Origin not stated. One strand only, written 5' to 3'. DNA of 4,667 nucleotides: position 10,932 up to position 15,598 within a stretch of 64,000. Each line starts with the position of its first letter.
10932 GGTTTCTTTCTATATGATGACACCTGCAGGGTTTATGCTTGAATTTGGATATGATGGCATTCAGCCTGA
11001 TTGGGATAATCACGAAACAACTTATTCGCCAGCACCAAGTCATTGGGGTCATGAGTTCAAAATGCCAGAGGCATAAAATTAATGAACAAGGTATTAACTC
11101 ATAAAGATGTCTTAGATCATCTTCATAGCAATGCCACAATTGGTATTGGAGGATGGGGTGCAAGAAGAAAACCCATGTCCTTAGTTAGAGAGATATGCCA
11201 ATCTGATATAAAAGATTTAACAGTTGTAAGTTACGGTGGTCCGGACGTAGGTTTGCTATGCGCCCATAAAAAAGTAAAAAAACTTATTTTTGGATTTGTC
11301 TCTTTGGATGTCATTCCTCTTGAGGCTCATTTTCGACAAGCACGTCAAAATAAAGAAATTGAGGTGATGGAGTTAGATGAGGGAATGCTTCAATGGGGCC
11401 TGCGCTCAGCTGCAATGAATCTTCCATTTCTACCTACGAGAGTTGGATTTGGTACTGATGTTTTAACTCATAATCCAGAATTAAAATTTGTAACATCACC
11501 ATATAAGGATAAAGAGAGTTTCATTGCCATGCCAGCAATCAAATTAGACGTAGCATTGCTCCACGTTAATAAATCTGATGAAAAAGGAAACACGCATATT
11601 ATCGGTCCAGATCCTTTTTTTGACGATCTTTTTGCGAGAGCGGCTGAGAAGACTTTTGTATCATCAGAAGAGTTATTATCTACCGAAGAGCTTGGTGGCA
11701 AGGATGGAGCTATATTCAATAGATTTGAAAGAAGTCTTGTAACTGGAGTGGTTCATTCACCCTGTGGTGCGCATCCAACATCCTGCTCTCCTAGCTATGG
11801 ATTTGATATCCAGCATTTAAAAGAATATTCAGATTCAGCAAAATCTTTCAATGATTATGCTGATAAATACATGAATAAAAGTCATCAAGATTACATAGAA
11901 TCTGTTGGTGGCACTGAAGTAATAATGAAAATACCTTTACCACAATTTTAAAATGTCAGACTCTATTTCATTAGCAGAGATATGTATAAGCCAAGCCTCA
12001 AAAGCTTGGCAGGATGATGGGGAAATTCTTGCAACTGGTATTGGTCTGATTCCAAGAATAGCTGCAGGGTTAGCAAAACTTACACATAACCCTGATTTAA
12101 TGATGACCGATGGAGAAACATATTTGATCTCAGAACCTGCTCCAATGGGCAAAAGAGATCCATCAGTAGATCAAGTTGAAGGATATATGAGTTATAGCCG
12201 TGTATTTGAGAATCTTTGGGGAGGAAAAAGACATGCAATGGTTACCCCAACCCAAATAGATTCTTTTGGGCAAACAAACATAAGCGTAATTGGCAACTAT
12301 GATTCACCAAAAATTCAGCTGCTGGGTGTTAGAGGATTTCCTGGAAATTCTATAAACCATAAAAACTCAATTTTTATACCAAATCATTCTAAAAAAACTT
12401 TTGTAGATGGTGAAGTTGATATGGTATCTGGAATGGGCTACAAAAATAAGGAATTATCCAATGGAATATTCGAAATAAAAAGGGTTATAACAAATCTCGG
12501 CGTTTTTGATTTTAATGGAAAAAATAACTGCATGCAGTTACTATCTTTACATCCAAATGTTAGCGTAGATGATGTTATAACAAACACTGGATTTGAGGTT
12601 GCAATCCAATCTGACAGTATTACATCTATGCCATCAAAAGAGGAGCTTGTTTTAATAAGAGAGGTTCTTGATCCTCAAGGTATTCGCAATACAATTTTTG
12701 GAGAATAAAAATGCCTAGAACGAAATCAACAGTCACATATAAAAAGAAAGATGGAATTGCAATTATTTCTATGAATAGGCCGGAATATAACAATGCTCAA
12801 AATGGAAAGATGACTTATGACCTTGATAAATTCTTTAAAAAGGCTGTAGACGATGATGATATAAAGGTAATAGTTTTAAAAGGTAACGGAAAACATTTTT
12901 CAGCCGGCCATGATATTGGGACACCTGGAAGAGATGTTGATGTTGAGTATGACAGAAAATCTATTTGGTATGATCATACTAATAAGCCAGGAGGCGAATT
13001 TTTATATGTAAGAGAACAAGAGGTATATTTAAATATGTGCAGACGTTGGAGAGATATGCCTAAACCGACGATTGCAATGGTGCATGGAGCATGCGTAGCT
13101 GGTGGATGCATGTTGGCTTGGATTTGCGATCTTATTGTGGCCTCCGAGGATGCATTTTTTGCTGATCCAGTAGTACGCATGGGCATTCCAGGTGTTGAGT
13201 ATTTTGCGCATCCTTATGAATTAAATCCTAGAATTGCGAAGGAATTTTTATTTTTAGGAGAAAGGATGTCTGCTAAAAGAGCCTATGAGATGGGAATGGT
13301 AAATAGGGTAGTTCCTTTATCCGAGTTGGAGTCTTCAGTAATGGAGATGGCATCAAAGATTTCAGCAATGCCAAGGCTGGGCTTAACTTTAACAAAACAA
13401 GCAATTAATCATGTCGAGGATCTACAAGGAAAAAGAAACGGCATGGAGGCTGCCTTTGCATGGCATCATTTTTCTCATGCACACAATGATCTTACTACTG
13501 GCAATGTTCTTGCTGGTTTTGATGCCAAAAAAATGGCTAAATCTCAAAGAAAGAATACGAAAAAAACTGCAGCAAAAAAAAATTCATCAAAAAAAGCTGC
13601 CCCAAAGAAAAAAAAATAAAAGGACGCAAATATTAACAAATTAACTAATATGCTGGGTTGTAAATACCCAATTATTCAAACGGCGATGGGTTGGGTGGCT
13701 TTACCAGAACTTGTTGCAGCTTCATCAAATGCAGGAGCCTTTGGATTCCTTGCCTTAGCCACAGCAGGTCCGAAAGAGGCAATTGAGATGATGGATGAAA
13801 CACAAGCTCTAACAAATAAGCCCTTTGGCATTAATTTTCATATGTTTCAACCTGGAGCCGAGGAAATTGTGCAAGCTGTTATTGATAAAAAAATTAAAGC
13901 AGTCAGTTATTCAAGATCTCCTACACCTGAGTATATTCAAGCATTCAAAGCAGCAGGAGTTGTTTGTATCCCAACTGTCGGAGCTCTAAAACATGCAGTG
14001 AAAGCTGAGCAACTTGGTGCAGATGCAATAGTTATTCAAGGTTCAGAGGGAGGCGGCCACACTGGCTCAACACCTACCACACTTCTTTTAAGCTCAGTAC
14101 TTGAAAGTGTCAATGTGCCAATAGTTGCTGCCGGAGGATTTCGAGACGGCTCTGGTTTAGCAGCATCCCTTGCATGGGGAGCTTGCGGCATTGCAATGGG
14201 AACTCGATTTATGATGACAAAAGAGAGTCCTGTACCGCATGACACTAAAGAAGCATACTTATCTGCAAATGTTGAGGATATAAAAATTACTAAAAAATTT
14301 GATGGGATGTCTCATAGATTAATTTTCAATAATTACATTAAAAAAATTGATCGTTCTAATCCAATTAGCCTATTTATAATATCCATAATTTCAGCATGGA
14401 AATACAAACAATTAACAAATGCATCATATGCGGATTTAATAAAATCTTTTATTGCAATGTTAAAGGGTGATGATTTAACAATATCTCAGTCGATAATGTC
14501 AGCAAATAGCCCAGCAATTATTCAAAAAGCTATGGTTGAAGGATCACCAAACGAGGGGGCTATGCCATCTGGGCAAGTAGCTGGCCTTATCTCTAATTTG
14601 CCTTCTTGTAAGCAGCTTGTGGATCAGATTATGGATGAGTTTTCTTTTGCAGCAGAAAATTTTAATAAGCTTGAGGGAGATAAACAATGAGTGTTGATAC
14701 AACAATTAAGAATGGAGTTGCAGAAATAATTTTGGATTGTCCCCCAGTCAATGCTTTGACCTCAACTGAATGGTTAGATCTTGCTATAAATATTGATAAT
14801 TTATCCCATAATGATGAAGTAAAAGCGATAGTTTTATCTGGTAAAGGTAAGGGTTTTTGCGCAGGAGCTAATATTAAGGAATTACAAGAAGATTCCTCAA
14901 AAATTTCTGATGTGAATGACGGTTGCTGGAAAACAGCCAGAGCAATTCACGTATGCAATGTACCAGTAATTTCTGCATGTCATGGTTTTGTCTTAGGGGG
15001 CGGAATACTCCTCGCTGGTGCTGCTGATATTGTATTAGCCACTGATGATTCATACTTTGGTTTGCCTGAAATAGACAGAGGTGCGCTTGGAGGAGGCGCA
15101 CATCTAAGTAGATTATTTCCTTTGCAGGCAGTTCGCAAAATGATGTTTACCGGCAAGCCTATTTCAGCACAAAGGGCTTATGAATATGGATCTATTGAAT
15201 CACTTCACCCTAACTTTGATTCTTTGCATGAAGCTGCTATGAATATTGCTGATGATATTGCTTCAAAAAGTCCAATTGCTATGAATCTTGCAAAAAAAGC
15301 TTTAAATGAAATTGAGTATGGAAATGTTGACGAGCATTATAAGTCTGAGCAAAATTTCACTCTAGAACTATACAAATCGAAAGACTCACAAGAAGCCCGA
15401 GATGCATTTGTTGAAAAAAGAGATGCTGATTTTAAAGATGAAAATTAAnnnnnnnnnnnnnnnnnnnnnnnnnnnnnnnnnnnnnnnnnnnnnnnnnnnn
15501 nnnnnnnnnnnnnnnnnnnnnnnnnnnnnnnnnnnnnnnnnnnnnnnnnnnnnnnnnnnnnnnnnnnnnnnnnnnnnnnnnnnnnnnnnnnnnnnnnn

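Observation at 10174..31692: Compact 24-gene co-directional operon resembling steroid-nucleus (9,10-seco plus HIP) catabolism in an AT-rich streamlined genome, with canonical parts missing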

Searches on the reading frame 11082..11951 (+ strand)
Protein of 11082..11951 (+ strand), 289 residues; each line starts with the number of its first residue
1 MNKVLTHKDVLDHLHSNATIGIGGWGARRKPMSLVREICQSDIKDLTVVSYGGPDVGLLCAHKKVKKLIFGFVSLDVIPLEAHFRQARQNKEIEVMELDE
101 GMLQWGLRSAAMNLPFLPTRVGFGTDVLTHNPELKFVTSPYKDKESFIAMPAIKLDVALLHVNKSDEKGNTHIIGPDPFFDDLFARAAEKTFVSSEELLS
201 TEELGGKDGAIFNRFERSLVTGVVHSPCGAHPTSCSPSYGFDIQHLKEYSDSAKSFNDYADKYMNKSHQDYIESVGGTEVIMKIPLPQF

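Call 3: search_protein_families(library=pfam, proteins=[window:11082-11951:+])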
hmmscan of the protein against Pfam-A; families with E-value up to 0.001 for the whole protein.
window:11082-11951:+ (289 aa): 1 family
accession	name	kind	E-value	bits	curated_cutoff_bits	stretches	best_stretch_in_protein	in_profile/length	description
PF01144.29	CoA_trans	-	2.5e-28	99.4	23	1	12-202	10-197/217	Coenzyme A transferase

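Call 7: search_protein_families(library=ncbifam, proteins=[window:11082-11951:+], max_evalue=0.00001)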
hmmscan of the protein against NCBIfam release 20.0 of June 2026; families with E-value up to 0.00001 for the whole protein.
window:11082-11951:+ (289 aa): 2 families
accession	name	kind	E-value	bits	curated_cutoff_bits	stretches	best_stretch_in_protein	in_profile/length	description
TIGR02429.1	pcaI_scoA_fam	subfamily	2.2e-15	56.6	128.5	1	6-204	8-201/222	3-oxoacid CoA-transferase subunit A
NF007394.0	PRK09920.1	equivalog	2.2e-14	53.6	315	1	2-204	3-198/219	acetate CoA-transferase subunit alpha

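Call 32: search_solved_structures(query=window:11082-11951:+, max_evalue=0.00001)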
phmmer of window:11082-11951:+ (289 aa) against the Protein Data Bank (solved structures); distinct sequences matched with E-value up to 0.00001: 19.
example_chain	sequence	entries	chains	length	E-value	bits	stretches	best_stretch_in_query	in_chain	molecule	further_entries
6co6_A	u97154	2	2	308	8.3e-74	251.5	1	5-274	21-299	Probable CoA-transferase alpha subunit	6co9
6coj_A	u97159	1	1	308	5.8e-73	248.7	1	5-274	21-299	Probable CoA-transferase alpha subunit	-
6con_A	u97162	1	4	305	9.8e-69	234.8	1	8-274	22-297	CoA-transferase subunit alpha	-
1poi_A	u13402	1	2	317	3.4e-28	101.8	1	3-282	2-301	GLUTACONATE COENZYME A-TRANSFERASE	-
5mzw_A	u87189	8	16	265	3.3e-14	55.9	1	14-254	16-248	Glutaconate CoA-transferase family, subunit A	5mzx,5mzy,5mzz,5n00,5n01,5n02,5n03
8k9h_B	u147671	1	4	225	6.5e-13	51.6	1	3-203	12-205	Acetoacetate:butyrate/acetate coenzyme A transferase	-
3cdk_A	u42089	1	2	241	3.9e-12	49.1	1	2-204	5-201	Succinyl-CoA:3-ketoacid-coenzyme A transferase subunit A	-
3rrl_A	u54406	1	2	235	5.9e-11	45.2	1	1-204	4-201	Succinyl-CoA:3-ketoacid-coenzyme A transferase subunit A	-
2nrc_A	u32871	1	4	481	2.6e-10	43.1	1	13-220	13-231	Succinyl-CoA:3-ketoacid-coenzyme A transferase 1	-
2nrb_A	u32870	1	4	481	2.6e-10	43.1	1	13-220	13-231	Succinyl-CoA:3-ketoacid-coenzyme A transferase 1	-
1ooz_A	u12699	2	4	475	4.7e-10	42.3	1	13-220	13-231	Succinyl-CoA:3-ketoacid-coenzyme A transferase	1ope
1m3e_A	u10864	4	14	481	4.9e-10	42.2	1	13-220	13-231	SUCCINYL-COA:3-KETOACID-COENZYME A TRANSFERASE | Succinyl-CoA:3-ketoacid-coenzyme A transferase, mitochondrial precursor | Succinyl-CoA:3-ketoacid-coenzyme A tr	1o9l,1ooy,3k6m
3oxo_A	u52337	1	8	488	5.1e-10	42.2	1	13-220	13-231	Succinyl-CoA:3-ketoacid-coenzyme A transferase 1, mitochondrial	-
3dlx_A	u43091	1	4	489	1.2e-08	37.6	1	13-208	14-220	Succinyl-CoA:3-ketoacid-coenzyme A transferase 1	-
1k6d_A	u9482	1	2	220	3.9e-08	36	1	3-204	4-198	ACETATE COA-TRANSFERASE ALPHA SUBUNIT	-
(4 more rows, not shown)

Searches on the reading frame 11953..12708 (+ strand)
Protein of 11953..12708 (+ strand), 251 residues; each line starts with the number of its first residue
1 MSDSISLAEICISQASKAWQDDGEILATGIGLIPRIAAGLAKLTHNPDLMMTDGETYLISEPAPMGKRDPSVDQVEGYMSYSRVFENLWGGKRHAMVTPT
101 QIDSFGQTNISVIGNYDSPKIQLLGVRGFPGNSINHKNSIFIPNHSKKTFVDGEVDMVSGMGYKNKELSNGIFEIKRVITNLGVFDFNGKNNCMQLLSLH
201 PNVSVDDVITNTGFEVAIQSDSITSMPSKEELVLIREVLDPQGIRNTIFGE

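Call 3: search_protein_families(library=pfam, proteins=[window:11953-12708:+])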
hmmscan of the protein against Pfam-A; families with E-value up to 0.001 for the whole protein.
window:11953-12708:+ (251 aa): 1 family
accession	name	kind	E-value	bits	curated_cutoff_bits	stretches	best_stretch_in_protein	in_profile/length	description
PF01144.29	CoA_trans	-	3.7e-08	33.5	23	1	21-210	13-216/217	Coenzyme A transferase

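Call 7: search_protein_families(library=ncbifam, proteins=[window:11953-12708:+], max_evalue=0.00001)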
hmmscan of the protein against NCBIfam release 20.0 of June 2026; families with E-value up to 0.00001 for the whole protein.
window:11953-12708:+ (251 aa): 0 families

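Call 55: search_solved_structures(query=window:11953-12708:+, max_evalue=0.001)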
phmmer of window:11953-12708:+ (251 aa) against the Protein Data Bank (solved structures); distinct sequences matched with E-value up to 0.001: 8.
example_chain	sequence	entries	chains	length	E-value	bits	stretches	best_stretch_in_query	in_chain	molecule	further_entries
6con_B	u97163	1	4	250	7e-56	192.4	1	7-246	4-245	CoA-transferase subunit beta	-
6co6_B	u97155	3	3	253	2.9e-55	190.4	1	5-246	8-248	Probable CoA-transferase beta subunit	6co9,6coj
1poi_B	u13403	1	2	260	7.6e-16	61.3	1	95-241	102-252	GLUTACONATE COENZYME A-TRANSFERASE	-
5n02_D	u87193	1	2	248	9.5e-13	51.2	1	6-250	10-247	Glutaconate CoA-transferase family, subunit B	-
5n01_D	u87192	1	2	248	9.7e-13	51.1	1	6-250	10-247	Glutaconate CoA-transferase family, subunit B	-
5n00_B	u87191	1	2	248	1e-12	51.1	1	6-250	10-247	Glutaconate CoA-transferase family, subunit B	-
5n03_D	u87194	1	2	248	1.9e-12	50.2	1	6-250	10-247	Glutaconate CoA-transferase family, subunit B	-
5mzw_D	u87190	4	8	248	2.1e-12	50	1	6-250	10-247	Glutaconate CoA-transferase family, subunit B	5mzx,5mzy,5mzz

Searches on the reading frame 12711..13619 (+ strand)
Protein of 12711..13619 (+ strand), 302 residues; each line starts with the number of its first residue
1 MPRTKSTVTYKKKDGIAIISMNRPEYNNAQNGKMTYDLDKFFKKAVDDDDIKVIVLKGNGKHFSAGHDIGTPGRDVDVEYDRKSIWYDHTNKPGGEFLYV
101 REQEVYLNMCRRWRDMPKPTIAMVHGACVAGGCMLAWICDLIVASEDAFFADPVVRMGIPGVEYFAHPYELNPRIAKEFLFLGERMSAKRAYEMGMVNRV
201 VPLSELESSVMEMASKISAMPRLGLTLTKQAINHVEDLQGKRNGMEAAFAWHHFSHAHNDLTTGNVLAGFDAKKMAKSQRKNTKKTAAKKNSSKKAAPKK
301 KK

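Call 3: search_protein_families(library=pfam, proteins=[window:12711-13619:+])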
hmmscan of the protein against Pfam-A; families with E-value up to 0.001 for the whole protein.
window:12711-13619:+ (302 aa): 2 families
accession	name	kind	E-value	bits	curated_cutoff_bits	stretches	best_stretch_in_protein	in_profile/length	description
PF00378.25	ECH_1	-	7.2e-40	137.3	27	2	104-253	75-225/251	Enoyl-CoA hydratase/isomerase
PF16113.10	ECH_2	-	5.6e-20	72.5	27.2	1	17-262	2-239/335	Enoyl-CoA hydratase/isomerase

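Call 7: search_protein_families(library=ncbifam, proteins=[window:12711-13619:+], max_evalue=0.00001)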
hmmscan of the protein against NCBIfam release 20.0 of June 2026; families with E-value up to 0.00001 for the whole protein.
window:12711-13619:+ (302 aa): 69 families (the best 25 are shown)
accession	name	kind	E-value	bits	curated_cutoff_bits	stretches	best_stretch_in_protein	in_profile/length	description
NF006140.0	PRK08290.1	subfamily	1.5e-133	444.5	280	1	4-285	6-290/292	enoyl-CoA hydratase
NF006128.0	PRK08272.1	subfamily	2.1e-44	152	257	1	4-247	11-261/308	crotonase/enoyl-CoA hydratase family protein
NF051848.1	EnCoAHydtEchA19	equivalog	1.7e-37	129.3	400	1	9-241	3-221/258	enoyl-CoA hydratase EchA19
NF004840.0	PRK06190.1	equivalog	4.6e-37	128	253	1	5-247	3-229/260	enoyl-CoA hydratase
NF042430.2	EnCoAhydt_DpgD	equivalog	5.8e-35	121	400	1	10-265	1-244/258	enoyl-CoA-hydratase DpgD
NF006008.0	PRK08139.1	equivalog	7.9e-35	120.7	313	1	4-238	9-226/266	enoyl-CoA hydratase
NF006588.0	PRK09120.1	equivalog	1e-34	120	276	1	5-241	7-230/276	p-hydroxycinnamoyl CoA hydratase/lyase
NF004475.0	PRK05809.1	subfamily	1.2e-33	116.7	394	1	8-235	6-217/260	short-chain-enoyl-CoA hydratase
NF005637.0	PRK07396.1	equivalog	5e-33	114.7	380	1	7-237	14-229/273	1,4-dihydroxy-2-naphthoyl-CoA synthase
NF006007.0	PRK08138.1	subfamily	1.1e-32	113.5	355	1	8-238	10-221/261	enoyl-CoA hydratase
NF004781.0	PRK06127.1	subfamily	5e-32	111.6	291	1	5-243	10-234/269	enoyl-CoA hydratase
TIGR01929.1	menB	equivalog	7.8e-32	110.8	342.7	1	8-239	4-221/259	1,4-dihydroxy-2-naphthoyl-CoA synthase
NF009125.0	PRK12478.1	equivalog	2.7e-31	108.8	347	1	6-235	7-231/304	crotonase/enoyl-CoA hydratase family protein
NF006699.0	PRK09245.1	subfamily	4.2e-31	108.2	354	1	6-262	3-249/266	crotonase/enoyl-CoA hydratase family protein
NF005073.0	PRK06495.1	subfamily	1.5e-30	106.4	296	1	7-243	5-221/257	enoyl-CoA hydratase/isomerase family protein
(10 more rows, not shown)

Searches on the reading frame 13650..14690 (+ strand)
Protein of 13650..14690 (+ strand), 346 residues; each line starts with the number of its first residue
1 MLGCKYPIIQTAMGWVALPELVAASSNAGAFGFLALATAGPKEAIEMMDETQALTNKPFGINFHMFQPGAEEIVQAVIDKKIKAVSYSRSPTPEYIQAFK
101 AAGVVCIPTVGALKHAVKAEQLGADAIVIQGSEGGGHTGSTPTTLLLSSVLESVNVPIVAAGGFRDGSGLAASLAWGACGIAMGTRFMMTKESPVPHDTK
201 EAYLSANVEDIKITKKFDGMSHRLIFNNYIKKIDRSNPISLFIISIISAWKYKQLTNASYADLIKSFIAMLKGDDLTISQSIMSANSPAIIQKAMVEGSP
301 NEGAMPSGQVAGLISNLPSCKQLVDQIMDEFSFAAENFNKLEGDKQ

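Call 3: search_protein_families(library=pfam, proteins=[window:13650-14690:+])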
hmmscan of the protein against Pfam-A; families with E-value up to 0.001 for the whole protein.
window:13650-14690:+ (346 aa): 3 families
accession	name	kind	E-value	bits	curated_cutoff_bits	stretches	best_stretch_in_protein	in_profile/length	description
PF03060.21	NMO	-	1.7e-70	238.5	28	1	3-329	9-330/331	Nitronate monooxygenase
PF01070.24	FMN_dh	-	1.9e-06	27.6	24.9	1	89-189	203-307/350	FMN-dependent dehydrogenase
PF00478.31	IMPDH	-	0.00018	21.1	25.6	0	149-195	201-247/345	IMP dehydrogenase / GMP reductase domain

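Call 7: search_protein_families(library=ncbifam, proteins=[window:13650-14690:+], max_evalue=0.00001)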
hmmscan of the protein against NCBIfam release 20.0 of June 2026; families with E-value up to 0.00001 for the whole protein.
window:13650-14690:+ (346 aa): 1 family
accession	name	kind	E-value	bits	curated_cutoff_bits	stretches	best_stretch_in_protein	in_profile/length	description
TIGR03151.1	enACPred_II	equivalog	7.5e-66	222.5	453.1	1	1-332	7-301/307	enoyl-[acyl-carrier-protein] reductase FabK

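Call 56: search_solved_structures(query=window:13650-14690:+, max_evalue=1e-10)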
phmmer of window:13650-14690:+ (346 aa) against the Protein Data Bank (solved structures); distinct sequences matched with E-value up to 1e-10: 17.
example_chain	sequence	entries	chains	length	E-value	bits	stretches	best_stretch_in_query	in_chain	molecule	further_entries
7l00_A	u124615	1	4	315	5.2e-51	176.9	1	2-232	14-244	Enoyl-Acyl Carrier Protein Reductase FabK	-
5gvj_A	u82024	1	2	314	1.6e-49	172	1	2-235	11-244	Enoyl-[acyl-carrier-protein] reductase [FMN]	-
5gvh_A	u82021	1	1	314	2.3e-49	171.5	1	2-235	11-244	Enoyl-[acyl-carrier-protein] reductase [FMN]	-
3bo9_A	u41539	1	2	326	2.7e-49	171.3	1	2-235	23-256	Putative nitroalkan dioxygenase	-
2z6i_A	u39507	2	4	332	9.7e-47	162.9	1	2-231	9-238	Trans-2-enoyl-ACP reductase II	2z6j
9pl0_A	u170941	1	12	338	1.5e-44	155.6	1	2-232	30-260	Enoyl-[acyl-carrier-protein] reductase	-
2gjl_A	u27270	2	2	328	1.4e-38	136.1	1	2-207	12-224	hypothetical protein PA1024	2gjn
6e2a_A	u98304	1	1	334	1.5e-38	136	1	2-207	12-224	Nitronate monooxygenase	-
4iql_A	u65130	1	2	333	3.3e-35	125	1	1-215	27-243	Enoyl-(Acyl-carrier-protein) reductase II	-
4q4k_A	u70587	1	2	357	2.1e-26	96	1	75-226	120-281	Nitronate Monooxygenase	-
4qis_A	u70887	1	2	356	2.2e-26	96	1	75-226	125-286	Nitronate monooxygenase family protein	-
3bw2_A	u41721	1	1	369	1.3e-25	93.4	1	75-232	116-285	2-nitropropane dioxygenase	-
3bw4_A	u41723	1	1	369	1.3e-25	93.4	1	75-232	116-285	2-nitropropane dioxygenase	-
4qit_A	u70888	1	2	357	3.8e-25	91.9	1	75-226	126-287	Nitronate monooxygenase family protein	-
4qiu_A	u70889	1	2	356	6.2e-25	91.2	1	75-226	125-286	Nitronate monooxygenase family protein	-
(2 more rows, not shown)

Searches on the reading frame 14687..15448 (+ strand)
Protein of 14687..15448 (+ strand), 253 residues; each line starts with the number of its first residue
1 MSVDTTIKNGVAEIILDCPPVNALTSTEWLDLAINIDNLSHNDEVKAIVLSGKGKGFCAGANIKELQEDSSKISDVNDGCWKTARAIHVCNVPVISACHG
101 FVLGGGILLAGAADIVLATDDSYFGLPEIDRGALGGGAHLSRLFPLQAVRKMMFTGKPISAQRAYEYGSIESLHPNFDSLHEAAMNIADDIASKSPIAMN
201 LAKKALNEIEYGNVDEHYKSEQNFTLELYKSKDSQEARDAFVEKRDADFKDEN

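Call 3: search_protein_families(library=pfam, proteins=[window:14687-15448:+])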
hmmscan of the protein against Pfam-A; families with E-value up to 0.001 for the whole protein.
window:14687-15448:+ (253 aa): 2 families
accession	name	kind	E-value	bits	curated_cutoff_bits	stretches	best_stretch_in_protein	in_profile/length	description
PF00378.25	ECH_1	-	4.7e-46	157.6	27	1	7-251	2-250/251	Enoyl-CoA hydratase/isomerase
PF16113.10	ECH_2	-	4.6e-25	89.3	27.2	1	21-169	12-167/335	Enoyl-CoA hydratase/isomerase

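Call 7: search_protein_families(library=ncbifam, proteins=[window:14687-15448:+], max_evalue=0.00001)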
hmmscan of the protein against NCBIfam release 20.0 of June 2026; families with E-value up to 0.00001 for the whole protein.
window:14687-15448:+ (253 aa): 71 families (the best 25 are shown)
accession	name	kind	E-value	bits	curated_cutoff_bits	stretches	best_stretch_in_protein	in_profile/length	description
NF005925.0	PRK07938.1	equivalog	9.1e-93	310.2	260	1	5-249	6-251/252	enoyl-CoA hydratase family protein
NF005073.0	PRK06495.1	subfamily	6.3e-68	228.8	296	1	3-251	6-256/257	enoyl-CoA hydratase/isomerase family protein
NF005803.0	PRK07658.1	equivalog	2e-46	158.5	313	1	5-251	6-256/257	enoyl-CoA hydratase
NF051848.1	EnCoAHydtEchA19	equivalog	1.6e-43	149.1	400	1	22-251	22-257/258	enoyl-CoA hydratase EchA19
NF007239.0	PRK09674.1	equivalog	6.2e-41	140.6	371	1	8-250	11-255/257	2,3-dehydroadipyl-CoA hydratase PaaF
NF004475.0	PRK05809.1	subfamily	1.2e-40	139.6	394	1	8-251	11-259/260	short-chain-enoyl-CoA hydratase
NF006007.0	PRK08138.1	subfamily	7.8e-40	136.9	355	1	6-250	13-259/261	enoyl-CoA hydratase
NF004794.0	PRK06142.1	equivalog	4.6e-38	131.4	308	1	2-252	7-273/273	crotonase/enoyl-CoA hydratase family protein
NF006100.0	PRK08252.1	subfamily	9.7e-38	130.2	282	1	5-249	7-251/254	crotonase/enoyl-CoA hydratase family protein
NF005802.0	PRK07657.1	equivalog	7.3e-37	127.3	363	1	6-251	9-259/260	enoyl-CoA hydratase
NF004796.0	PRK06144.1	subfamily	2.2e-36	125.7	272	1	3-250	10-260/262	enoyl-CoA hydratase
NF046063.1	oxepin_alt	equivalog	2.4e-35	122.2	300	1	22-247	22-253/254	oxepin-CoA hydrolase, alternative type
NF042430.2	EnCoAhydt_DpgD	equivalog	2.7e-35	122.1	400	1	9-250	5-256/258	enoyl-CoA-hydratase DpgD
NF006566.0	PRK09076.1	subfamily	9e-35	120.5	286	1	3-251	7-259/260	enoyl-CoA hydratase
NF006008.0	PRK08139.1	equivalog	1.7e-34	119.5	313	1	6-251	16-265/266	enoyl-CoA hydratase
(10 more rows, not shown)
